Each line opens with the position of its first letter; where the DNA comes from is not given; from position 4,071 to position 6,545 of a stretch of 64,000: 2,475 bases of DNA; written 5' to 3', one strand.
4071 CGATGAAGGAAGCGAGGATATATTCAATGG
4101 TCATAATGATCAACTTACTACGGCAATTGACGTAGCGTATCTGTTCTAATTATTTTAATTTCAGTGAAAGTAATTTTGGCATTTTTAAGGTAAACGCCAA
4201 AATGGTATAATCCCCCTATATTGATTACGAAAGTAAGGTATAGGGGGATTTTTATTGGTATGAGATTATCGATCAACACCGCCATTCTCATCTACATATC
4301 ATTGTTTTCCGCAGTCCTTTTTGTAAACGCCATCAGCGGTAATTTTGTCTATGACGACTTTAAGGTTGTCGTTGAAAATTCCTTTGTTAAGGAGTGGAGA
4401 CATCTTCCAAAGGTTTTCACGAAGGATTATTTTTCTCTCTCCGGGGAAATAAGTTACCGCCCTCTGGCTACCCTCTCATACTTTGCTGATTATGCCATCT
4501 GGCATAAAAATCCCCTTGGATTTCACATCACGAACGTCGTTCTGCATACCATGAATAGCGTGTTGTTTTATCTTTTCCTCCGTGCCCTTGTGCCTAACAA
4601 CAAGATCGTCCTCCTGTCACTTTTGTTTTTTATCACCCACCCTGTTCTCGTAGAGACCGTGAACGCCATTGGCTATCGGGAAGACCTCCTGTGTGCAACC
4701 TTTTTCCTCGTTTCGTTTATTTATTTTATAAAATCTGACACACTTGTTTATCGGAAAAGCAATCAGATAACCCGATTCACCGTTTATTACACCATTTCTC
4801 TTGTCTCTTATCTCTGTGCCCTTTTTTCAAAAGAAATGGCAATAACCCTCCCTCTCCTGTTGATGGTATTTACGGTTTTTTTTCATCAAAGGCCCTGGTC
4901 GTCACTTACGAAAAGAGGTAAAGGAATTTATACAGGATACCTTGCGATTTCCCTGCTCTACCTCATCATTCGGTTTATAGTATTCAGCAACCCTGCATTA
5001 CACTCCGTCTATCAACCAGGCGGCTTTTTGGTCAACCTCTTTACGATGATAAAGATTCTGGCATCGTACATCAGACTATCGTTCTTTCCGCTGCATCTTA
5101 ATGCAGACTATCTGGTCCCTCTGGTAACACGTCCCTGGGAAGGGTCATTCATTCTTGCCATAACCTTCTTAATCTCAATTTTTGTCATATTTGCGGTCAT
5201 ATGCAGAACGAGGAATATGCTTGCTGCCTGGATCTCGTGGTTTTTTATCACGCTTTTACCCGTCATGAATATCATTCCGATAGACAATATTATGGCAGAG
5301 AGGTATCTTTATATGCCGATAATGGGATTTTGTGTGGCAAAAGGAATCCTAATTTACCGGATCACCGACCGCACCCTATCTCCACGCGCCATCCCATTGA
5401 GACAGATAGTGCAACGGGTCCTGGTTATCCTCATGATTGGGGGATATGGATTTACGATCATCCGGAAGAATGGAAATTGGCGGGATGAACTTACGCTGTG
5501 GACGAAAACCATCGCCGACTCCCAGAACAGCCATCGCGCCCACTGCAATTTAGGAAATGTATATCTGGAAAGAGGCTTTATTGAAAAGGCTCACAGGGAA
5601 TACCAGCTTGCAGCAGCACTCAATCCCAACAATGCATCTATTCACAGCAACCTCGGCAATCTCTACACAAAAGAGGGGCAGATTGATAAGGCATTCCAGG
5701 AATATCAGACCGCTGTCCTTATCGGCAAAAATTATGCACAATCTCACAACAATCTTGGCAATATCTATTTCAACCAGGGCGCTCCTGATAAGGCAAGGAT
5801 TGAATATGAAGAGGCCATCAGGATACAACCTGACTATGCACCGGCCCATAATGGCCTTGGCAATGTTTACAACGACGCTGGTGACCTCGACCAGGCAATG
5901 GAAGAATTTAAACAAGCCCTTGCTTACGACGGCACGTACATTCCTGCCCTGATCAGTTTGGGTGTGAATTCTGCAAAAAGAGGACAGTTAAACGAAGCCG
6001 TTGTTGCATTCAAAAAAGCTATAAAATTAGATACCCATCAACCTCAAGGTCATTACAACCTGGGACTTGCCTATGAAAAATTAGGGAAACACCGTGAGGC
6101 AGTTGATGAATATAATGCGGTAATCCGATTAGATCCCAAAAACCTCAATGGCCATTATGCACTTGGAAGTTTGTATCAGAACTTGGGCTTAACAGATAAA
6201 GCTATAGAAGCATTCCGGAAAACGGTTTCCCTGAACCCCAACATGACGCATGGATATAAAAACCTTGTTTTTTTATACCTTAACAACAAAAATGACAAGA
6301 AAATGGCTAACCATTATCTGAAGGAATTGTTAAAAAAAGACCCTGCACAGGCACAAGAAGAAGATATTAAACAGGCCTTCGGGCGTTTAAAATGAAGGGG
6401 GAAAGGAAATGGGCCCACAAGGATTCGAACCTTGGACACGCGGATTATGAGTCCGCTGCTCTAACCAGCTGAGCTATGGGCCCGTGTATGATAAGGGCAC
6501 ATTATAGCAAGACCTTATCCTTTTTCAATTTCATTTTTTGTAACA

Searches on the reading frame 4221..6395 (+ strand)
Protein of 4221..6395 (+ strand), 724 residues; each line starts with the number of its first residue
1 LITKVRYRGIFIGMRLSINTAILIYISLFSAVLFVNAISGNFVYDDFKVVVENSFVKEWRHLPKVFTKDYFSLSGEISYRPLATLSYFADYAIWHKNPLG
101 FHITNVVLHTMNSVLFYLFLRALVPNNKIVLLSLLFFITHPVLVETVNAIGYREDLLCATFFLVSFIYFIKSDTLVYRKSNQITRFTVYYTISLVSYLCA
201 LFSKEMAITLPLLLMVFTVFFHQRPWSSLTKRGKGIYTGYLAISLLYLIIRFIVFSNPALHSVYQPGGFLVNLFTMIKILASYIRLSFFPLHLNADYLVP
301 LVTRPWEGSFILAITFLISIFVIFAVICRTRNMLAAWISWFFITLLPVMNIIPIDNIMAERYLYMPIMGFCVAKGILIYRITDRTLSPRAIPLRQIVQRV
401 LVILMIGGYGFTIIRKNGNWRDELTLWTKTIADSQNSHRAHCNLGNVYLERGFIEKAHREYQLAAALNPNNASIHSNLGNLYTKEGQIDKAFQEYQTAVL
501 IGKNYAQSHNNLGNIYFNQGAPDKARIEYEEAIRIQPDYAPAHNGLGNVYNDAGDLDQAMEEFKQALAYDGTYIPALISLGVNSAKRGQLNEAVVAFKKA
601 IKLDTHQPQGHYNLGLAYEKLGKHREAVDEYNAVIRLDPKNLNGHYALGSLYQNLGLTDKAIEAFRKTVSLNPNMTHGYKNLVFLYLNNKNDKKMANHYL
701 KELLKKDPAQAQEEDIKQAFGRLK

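Call 34: search_protein_families(library=pfam, proteins=[window:4221-6395:+], max_evalue=0.001)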
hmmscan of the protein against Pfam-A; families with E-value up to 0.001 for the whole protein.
window:4221-6395:+ (724 aa): 25 families
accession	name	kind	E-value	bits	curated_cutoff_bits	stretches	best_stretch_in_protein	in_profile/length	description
PF13414.12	TPR_11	-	5.9e-48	160.7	26.8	6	586-622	6-42/42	TPR repeat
PF07719.23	TPR_2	-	3.3e-47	155.1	27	4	609-641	2-34/34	Tetratricopeptide repeat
PF00515.34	TPR_1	-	4.2e-46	153.4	27.8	4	609-641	2-34/34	Tetratricopeptide repeat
PF13181.12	TPR_8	-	5.5e-39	129.4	25.7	3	610-641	3-34/34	Tetratricopeptide repeat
PF13431.12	TPR_17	-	2.4e-34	115.2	24.4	3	461-493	2-34/34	Tetratricopeptide repeat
PF13424.12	TPR_12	-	1.9e-25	89.3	30.1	2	506-568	3-73/77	Tetratricopeptide repeat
PF13432.12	TPR_16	-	2.5e-25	89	32.7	4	612-674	1-63/65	Tetratricopeptide repeat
PF13428.12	TPR_14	-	2.9e-22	77.3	23.5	0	609-650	2-43/44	Tetratricopeptide repeat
PF14559.12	TPR_19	-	1.3e-21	77.1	25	4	519-571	4-56/68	Tetratricopeptide repeat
PF13174.12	TPR_6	-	4.7e-15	55.6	26.3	0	612-640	4-32/33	Tetratricopeptide repeat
PF23914.1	TPR_CcmH_CycH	-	1.2e-13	51.6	42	1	638-711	46-121/158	Cytochrome c-type biogenesis protein H TPR domain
PF13176.12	TPR_7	-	3.1e-13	49.1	27.9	0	646-671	3-30/36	Tetratricopeptide repeat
PF13374.12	TPR_10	-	3.8e-13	49.4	27.5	0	510-535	6-31/42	Tetratricopeptide repeat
PF13429.12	TPR_15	-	7.1e-09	35.9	26.2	0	646-720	150-220/280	Tetratricopeptide repeat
PF13371.12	TPR_9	-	1.4e-08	35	35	0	617-673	4-60/73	Tetratricopeptide repeat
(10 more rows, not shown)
